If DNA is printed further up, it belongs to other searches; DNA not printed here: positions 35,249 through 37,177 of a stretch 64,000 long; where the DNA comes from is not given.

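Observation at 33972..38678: AT-richer tailoring island beside the assembly line: tandemly duplicated B12-radical-SAM enzymes (HpnP-like) plus a TylF-like O-methyltransferase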

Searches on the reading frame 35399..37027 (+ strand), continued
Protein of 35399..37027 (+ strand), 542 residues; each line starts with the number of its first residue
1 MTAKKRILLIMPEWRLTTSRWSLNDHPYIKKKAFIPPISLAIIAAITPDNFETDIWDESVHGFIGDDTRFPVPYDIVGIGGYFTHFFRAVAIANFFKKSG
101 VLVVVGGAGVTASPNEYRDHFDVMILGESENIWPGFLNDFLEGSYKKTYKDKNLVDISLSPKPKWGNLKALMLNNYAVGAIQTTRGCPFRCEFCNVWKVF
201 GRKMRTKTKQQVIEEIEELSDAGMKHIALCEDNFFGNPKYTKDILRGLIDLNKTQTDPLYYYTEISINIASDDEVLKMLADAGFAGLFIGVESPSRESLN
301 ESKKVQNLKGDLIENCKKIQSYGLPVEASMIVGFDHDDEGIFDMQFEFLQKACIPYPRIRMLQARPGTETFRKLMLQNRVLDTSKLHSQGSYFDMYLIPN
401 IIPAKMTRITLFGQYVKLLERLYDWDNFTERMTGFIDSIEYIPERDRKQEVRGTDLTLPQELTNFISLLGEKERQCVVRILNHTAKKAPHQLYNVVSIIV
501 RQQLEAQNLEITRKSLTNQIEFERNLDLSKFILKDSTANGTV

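Call 21: find_related_loci(query=A1, collection=genome_contigs, flank=10000)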
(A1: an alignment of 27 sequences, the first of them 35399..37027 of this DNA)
Query A1 (542 aa) in genome_contigs; peptide patterns used: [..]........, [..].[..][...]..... (x = any residue, [..] = any of these).
598 stretches matched a pattern (row limit reached: there are more); 579 encode a relative of the query (tblastn E <= 1e-3); the best 80 are kept; 80 distinct loci.
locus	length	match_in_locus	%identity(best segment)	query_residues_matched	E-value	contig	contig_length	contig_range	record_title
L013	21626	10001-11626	90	1-542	0e+0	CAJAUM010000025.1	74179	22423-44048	MAG: uncultured Bacteroidales bacterium isolate Loc090907-6m_bin-511 genome assembly, contig: bin-511:025/155, whole gen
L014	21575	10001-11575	57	7-534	0e+0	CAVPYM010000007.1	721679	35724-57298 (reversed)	MAG: uncultured Actinomycetes bacterium isolate MFD01916.bin.1.134 genome assembly, contig: contig_1746, whole genome sh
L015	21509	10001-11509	44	29-533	1e-141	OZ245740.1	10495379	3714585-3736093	MAG: Limisphaerales bacterium isolate 18d4b110-818c-4cb3-93cd-e2494454740f genome assembly, chromosome: 1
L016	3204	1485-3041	43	5-532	4e-147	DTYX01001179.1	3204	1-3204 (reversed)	MAG TPA_asm: Candidatus Poribacteria bacterium isolate UWMA-0232 k99_977393, whole genome shotgun sequence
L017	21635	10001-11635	43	1-539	1e-149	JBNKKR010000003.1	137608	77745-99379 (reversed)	MAG: Desulfocapsaceae bacterium isolate H1H2.bin.35.strict NODE_3_length_137608_cov_6.027739, whole genome shotgun seque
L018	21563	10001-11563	41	5-535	4e-136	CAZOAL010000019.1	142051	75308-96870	MAG TPA_asm: uncultured bacterium isolate SRP119689_co1_304 genome assembly, contig: NODE_80_length_142051_cov_27.238014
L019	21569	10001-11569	42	3-528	7e-135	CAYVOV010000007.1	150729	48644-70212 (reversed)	MAG TPA_asm: uncultured Dehalococcoidales bacterium isolate binchicken_co178_22 genome assembly, contig: NODE_196_length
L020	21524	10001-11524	41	5-514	6e-134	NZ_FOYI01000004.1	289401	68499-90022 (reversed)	Poseidonocella sedimentorum strain KMM 9023,NRIC 0796,JCM 17311,KCTC 23692, whole genome shotgun sequence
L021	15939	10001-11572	41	5-535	2e-132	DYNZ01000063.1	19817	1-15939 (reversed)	MAG TPA_asm: Leptospira biflexa isolate SulCav_GS09_5_45_42 SulCav_GS09_5_4466_length_19817_cov_19_144773, whole genome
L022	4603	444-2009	40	6-523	5e-129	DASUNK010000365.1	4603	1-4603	MAG TPA_asm: Longimicrobiaceae bacterium isolate SMAG_U1598 k141_1044756, whole genome shotgun sequence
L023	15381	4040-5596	40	2-513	4e-127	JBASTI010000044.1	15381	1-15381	MAG: Candidatus Spechtbacterales bacterium isolate MFD03232_ilm_asm_bin57 k127_272644, whole genome shotgun sequence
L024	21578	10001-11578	38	5-537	4e-124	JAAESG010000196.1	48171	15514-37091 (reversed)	MAG: Gammaproteobacteria bacterium isolate Ust_6 UstG_CONTIG1306359, whole genome shotgun sequence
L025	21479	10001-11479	42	1-502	4e-128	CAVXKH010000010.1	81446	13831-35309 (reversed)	MAG: uncultured Gammaproteobacteria bacterium isolate MFD02979.bin.2.89 genome assembly, contig: contig_44261, whole gen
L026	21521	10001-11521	41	5-523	3e-120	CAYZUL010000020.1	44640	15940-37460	MAG TPA_asm: uncultured Nitrospirota bacterium isolate SRP090828_co2_53 genome assembly, contig: NODE_298_length_44640_c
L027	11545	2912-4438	39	3-523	1e-115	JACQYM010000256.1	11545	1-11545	MAG: Deltaproteobacteria bacterium isolate NC_groundwater_1541_Pr4_S-0.65um_57_8 SR1-18-Sp65_coassembly_scaffold_436131,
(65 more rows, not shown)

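Call 23: search_solved_structures(query=A1, max_evalue=0.01, show_alignments=0)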
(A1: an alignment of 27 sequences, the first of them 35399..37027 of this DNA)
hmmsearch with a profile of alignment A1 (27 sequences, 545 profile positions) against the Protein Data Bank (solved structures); distinct sequences matched with E-value up to 0.01: 10.
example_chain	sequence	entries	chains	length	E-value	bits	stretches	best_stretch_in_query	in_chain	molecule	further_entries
9ccb_A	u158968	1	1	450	4.3e-18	68.4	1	181-372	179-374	Radical SAM core domain-containing protein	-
6fd2_B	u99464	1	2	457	2.7e-12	49.2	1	179-375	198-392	Putative apramycin biosynthetic oxidoreductase 4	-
7kdx_A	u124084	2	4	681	3.7e-12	48.8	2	182-234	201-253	Methyltransferase TokK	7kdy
6wte_A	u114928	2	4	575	9.2e-07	31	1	178-292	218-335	B12-binding domain-containing protein | Tryptophan-C2-methyltransferase containing B12-binding domain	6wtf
2qgq_A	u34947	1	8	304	6e-06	28.3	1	181-352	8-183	Protein TM_1862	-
4jc0_A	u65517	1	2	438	1.1e-05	27.4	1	181-352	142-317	Ribosomal protein S12 methylthiotransferase RimO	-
4q37_A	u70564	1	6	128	2e-05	26.6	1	67-138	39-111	Radical SAM protein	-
9n1b_A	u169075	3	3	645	3.6e-05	25.7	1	97-234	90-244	Radical SAM protein | Radical SAM enzyme CysS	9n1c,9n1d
7mjv_A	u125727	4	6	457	7.4e-05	24.7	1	128-233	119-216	tRNA-2-methylthio-N(6)-dimethylallyladenosine synthase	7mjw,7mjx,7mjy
7mjz_A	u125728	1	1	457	7.4e-05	24.7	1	128-233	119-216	tRNA-2-methylthio-N(6)-dimethylallyladenosine synthase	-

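Call 25: search_protein_families(library=pfam, proteins=[L013:8657-9769:-, L013:6702-8330:-, L013:6137-6715:-, L013:4278-6134:+, L013:3355-4182:-, L013:2082-3368:+, L013:377-2080:+, L013:13464-14117:+, L013:14187-14402:+], max_evalue=0.001)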
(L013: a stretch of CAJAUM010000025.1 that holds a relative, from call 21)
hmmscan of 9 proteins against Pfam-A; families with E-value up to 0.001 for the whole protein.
L013:8657-9769:- (370 aa): 1 family
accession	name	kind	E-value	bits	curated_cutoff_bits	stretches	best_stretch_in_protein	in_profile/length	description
PF02618.21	YceG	-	1.7e-80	270.9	32.4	1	70-359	1-275/275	YceG-like family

L013:6702-8330:- (542 aa): 2 families
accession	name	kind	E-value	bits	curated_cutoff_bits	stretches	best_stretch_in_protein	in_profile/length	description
PF01256.23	Carb_kinase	-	3.8e-57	194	27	1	289-528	2-237/242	NAD(P)H-hydrate dehydratase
PF03853.21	YjeF_N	-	4.6e-41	141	24.9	1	62-228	3-168/169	YjeF-related protein N-terminus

L013:6137-6715:- (192 aa): 1 family
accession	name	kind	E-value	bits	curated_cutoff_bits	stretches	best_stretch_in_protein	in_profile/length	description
PF13328.12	HD_4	-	3.2e-06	27.4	27.2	1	26-103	11-83/156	HD domain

L013:4278-6134:+ (618 aa): 4 families
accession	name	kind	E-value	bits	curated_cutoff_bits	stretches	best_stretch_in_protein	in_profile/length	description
PF00204.31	DNA_gyraseB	-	3.3e-30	105.3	27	1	234-366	32-166/173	DNA gyrase B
PF01751.28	Toprim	-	2.1e-14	53.9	23.1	1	406-512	1-94/96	Toprim domain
PF02518.31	HATPase_c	-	2.3e-08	34.9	26.4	1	40-169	4-108/111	Histidine kinase-, DNA gyrase B-, and HSP90-like ATPase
PF00986.26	DNA_gyraseB_C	-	6.8e-05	23.4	29.8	1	545-601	4-62/63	DNA gyrase B subunit, carboxyl terminus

L013:3355-4182:- (275 aa): 2 families
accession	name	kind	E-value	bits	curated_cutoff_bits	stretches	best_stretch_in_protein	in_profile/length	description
PF00378.25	ECH_1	-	4.1e-38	131.6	27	1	25-274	3-250/251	Enoyl-CoA hydratase/isomerase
PF16113.10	ECH_2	-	6.4e-16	59.2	27.2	1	28-210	1-186/335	Enoyl-CoA hydratase/isomerase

L013:2082-3368:+ (428 aa): 1 family
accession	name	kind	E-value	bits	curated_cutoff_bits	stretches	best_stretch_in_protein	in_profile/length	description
PF01943.22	Polysacc_synt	-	6.4e-07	29.5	28.2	1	4-250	4-251/274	Polysaccharide biosynthesis protein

L013:377-2080:+ (567 aa): 1 family
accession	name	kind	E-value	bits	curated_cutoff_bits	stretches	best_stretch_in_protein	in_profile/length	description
PF24793.1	GINT1_N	-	1.9e-32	113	27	1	311-516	56-266/304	Glucosamine inositolphosphorylceramide transferase 1, N-terminal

L013:13464-14117:+ (217 aa): 0 families

L013:14187-14402:+ (71 aa): 0 families

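Call 47: predict_structure(alignment_id=A1)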
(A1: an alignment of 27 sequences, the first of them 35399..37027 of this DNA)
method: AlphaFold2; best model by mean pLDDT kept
length: 542 residues; sequences in the alignment: 27
mean_pLDDT: 89.2   pTM: 0.89
mean pLDDT of the five models: 89.2, 88.5, 88.3, 83.2, 82.1
residues with pLDDT >= 90: 366; 70-90: 138; 50-70: 22; < 50: 16
segments of 3 or more residues with pLDDT < 50: 16-19, 450-455, 537-542
pLDDT, mean of each block of 10 residues (from residue 1): 87 64 74 90 95 94 91 95 79 94 92 87 93 95 96 89 93 93 89 85 92 96 93 87 97 90 91 97 94 93 85 96 95 96 98 94 88 93 78 72 95 97 97 98 79 57 87 96 94 92 89 90 90 66 36
secondary structure, 60 per line:
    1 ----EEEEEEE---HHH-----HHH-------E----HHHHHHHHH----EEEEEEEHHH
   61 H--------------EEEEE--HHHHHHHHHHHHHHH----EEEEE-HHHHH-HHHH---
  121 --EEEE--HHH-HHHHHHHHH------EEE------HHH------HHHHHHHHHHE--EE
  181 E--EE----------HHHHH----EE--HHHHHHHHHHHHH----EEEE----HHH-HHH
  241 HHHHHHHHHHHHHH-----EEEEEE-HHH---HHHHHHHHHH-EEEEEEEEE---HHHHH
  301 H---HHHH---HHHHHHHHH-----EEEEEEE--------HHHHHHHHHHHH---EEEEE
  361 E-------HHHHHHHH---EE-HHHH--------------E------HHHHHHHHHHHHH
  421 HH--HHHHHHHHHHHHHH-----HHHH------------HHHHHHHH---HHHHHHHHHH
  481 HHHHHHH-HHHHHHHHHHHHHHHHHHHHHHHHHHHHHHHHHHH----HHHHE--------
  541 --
elements in order: E5-11 H38-46 E51-57 H58-61 E76-80 H83-97 E102-106 H108-112 H114-117 E123-126 H133-141 E148-150 H166-175 E179-181 H196-200 H209-221 E226-229 H238-254 E260-265 H273-282 E284-292 H296-301 H305-308 H312-320 E326-332 H341-352 E356-361 H369-376 H383-386 H408-422 H425-438 H444-447 H460-467 H471-487 H489-523 H528-531

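Call 51: fold_search(model_id=the predicted structure, library=pdb)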
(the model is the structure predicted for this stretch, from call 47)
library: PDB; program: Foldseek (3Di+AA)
matches with E <= 10: 1417; with E <= 0.001: 67
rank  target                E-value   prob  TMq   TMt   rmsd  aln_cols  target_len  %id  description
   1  6fd2_A                6.4e-19  1.00  0.61  0.72   5.2       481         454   17  Radical SAM 1,2-diol dehydratase AprD4 in complex with its substrate paromamine (released 2018-01-17)
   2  9ccb                  8.0e-19  1.00  0.52  0.66  10.0       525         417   17  X-ray crystal structure of methyl-coenzyme M reductase glutamine methylase (MgmA) from Methanothermobacter marburgensis  (released 2025-01-01)
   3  6fd2_B                1.6e-18  1.00  0.61  0.72   5.8       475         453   16  Radical SAM 1,2-diol dehydratase AprD4 in complex with its substrate paromamine (released 2018-01-17)
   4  5ul4                  8.5e-18  1.00  0.60  0.46  10.3       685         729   14  Structure of Cobalamin-dependent S-adenosylmethionine radical enzyme OxsB with aqua-cobalamin and S-adenosylmethionine b (released 2017-04-19)
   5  5ul3                  3.0e-17  1.00  0.60  0.46  13.2       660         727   13  Structure of Cobalamin-dependent S-adenosylmethionine radical enzyme OxsB with aqua-cobalamin bound (released 2017-04-19)
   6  6wte_A                6.8e-17  1.00  0.58  0.56  10.9       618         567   14  Structure of radical S-adenosylmethionine methyltransferase, TsrM, from Kitasatospora setae with cobalamin and [4Fe-4S (released 2020-12-23)
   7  6wtf_A                1.5e-16  1.00  0.55  0.55   5.2       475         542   15  Structure of radical S-adenosylmethionine methyltransferase, TsrM, from Kitasatospora setae with tryptophan substrate  (released 2020-12-23)
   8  6wte_B                1.6e-16  1.00  0.56  0.58   5.8       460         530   15  Structure of radical S-adenosylmethionine methyltransferase, TsrM, from Kitasatospora setae with cobalamin and [4Fe-4S (released 2020-12-23)
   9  6wtf_B                5.5e-16  1.00  0.52  0.53   7.8       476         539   16  Structure of radical S-adenosylmethionine methyltransferase, TsrM, from Kitasatospora setae with tryptophan substrate  (released 2020-12-23)
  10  9n1b                  5.8e-16  1.00  0.59  0.52  11.9       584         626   14  Crystal structure of CysS from Corallococcus sp. CA054B with 5'-deoxyadenosine, methionine, and pantetheinylated 3-metho (released 2026-01-28)
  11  9n1d                  1.0e-15  1.00  0.57  0.50  11.4       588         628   13  Crystal structure of CysS from Corallococcus sp. CA054B with 5'-deoxyadenosine and methionine bound (released 2026-01-28)
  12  5ul2                  1.1e-15  1.00  0.57  0.44  13.5       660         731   13  Structure of Apo, SeMet-labeled Cobalamin-dependent S-adenosylmethionine radical enzyme OxsB (released 2017-04-19)
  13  9n1c                  1.7e-15  1.00  0.58  0.51  11.4       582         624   14  Crystal structure of CysS from Corallococcus sp. CA054B with 5'-deoxyadenosine, methionine, and pantetheinylated 3-ethox (released 2026-01-28)
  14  7kdy_A                1.1e-14  1.00  0.60  0.50  12.9       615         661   16  Crystal structure of Streptomyces tokunonesis TokK with hydroxycobalamin, 5'-deoxyadenosine, methionine, and (2R)-pant (released 2022-01-12)
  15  7mjz                  8.1e-14  1.00  0.49  0.59   4.9       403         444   16  The structure of MiaB with pentasulfide bridge (released 2021-09-15)
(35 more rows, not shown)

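Call 58: search_protein_families(library=ncbifam, proteins=[L013:14187-14402:+, L013:13464-14117:+], max_evalue=0.01)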
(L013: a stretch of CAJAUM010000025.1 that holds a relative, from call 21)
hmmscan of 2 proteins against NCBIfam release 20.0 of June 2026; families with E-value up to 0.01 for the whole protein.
L013:14187-14402:+ (71 aa): 0 families

L013:13464-14117:+ (217 aa): 1 family
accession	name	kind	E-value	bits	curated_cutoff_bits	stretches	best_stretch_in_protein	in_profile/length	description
NF041646.1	VC0807_fam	subfamily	5.9e-24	84.8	65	1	10-195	2-177/189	VC0807 family protein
